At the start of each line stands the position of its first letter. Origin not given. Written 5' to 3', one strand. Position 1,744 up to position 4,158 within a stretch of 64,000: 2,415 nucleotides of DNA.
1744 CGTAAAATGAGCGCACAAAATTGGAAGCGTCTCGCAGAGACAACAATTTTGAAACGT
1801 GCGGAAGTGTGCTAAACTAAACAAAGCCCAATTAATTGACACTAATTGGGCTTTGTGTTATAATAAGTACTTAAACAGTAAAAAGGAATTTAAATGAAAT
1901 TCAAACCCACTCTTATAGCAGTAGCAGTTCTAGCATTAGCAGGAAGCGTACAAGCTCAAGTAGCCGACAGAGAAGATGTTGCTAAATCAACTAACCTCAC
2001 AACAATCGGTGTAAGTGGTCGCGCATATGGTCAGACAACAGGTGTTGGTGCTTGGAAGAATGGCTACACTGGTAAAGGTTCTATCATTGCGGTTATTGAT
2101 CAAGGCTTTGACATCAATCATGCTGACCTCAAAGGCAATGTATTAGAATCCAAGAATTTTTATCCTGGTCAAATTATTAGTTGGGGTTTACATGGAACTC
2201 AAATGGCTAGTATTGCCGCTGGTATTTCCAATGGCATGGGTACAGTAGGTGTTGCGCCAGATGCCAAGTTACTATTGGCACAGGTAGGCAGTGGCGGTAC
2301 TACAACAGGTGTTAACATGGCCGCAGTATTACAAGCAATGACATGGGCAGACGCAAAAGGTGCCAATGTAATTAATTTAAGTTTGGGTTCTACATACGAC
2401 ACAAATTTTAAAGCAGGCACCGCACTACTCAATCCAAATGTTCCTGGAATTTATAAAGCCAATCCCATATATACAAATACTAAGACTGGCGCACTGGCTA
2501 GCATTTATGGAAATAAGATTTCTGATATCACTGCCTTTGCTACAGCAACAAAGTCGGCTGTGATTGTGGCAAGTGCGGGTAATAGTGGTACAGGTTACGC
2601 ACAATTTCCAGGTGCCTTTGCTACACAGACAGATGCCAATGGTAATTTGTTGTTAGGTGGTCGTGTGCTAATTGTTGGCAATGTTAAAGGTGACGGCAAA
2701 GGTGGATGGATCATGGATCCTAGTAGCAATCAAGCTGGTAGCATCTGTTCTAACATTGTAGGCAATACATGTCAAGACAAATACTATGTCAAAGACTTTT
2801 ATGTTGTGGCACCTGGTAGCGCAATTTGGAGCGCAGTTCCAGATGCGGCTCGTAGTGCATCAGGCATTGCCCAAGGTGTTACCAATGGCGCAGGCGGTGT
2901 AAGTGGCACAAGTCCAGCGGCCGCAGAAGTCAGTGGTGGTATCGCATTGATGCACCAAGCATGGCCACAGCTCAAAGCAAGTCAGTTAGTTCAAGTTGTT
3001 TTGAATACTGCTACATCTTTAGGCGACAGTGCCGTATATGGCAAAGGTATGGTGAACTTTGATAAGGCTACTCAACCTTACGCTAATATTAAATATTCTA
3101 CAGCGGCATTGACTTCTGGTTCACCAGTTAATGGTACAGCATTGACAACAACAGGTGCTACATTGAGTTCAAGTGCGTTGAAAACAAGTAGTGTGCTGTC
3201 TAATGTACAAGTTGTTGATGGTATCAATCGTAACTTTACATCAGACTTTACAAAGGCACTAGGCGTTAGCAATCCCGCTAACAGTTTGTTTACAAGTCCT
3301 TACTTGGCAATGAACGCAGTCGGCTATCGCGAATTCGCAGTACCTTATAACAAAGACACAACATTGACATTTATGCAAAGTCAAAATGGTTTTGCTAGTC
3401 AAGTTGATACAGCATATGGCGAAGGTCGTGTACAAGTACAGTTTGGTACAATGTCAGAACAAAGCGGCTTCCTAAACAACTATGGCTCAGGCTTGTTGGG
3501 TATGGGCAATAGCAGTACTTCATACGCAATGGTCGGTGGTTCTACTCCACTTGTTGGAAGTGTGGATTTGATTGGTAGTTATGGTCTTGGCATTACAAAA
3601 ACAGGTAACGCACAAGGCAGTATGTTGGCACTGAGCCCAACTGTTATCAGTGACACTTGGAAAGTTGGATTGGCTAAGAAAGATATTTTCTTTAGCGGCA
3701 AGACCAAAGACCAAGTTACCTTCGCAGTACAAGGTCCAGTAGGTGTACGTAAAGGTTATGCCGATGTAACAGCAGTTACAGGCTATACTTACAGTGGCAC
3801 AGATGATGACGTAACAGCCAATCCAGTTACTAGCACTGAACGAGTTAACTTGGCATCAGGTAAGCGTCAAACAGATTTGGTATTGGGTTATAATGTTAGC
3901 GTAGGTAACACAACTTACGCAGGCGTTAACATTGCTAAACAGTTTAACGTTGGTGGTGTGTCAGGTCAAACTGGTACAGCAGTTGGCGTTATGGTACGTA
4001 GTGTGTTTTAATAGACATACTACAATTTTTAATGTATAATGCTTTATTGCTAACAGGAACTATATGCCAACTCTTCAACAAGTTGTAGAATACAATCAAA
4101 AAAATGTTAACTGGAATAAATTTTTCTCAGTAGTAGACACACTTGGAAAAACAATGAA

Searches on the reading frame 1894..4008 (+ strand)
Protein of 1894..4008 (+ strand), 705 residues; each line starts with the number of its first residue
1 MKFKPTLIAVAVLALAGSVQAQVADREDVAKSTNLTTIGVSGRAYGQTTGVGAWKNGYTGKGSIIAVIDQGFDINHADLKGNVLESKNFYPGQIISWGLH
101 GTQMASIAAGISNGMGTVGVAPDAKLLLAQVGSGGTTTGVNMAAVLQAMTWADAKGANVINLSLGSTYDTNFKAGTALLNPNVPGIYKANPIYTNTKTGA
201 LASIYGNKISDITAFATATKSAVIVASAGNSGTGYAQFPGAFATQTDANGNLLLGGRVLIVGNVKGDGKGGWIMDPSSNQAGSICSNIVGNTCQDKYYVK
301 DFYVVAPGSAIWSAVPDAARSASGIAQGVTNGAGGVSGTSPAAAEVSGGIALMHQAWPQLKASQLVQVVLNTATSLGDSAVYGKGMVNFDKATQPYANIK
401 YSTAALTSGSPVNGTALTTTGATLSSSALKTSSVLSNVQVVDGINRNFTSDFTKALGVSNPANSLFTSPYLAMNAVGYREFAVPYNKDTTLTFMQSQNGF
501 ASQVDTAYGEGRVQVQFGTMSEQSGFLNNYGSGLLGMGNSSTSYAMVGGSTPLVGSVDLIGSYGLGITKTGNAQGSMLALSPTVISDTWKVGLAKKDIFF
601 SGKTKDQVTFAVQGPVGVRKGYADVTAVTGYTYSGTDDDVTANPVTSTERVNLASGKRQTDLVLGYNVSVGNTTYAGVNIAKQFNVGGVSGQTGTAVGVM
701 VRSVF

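Call 10: search_protein_families(library=phrogs, proteins=[window:1894-4008:+], max_evalue=0.00001)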
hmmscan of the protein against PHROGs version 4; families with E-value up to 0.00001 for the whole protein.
window:1894-4008:+ (705 aa): 1 family
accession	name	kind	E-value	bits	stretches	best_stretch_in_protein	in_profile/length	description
phrog_3677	-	other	5e-33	115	1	53-425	587-854/1125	protease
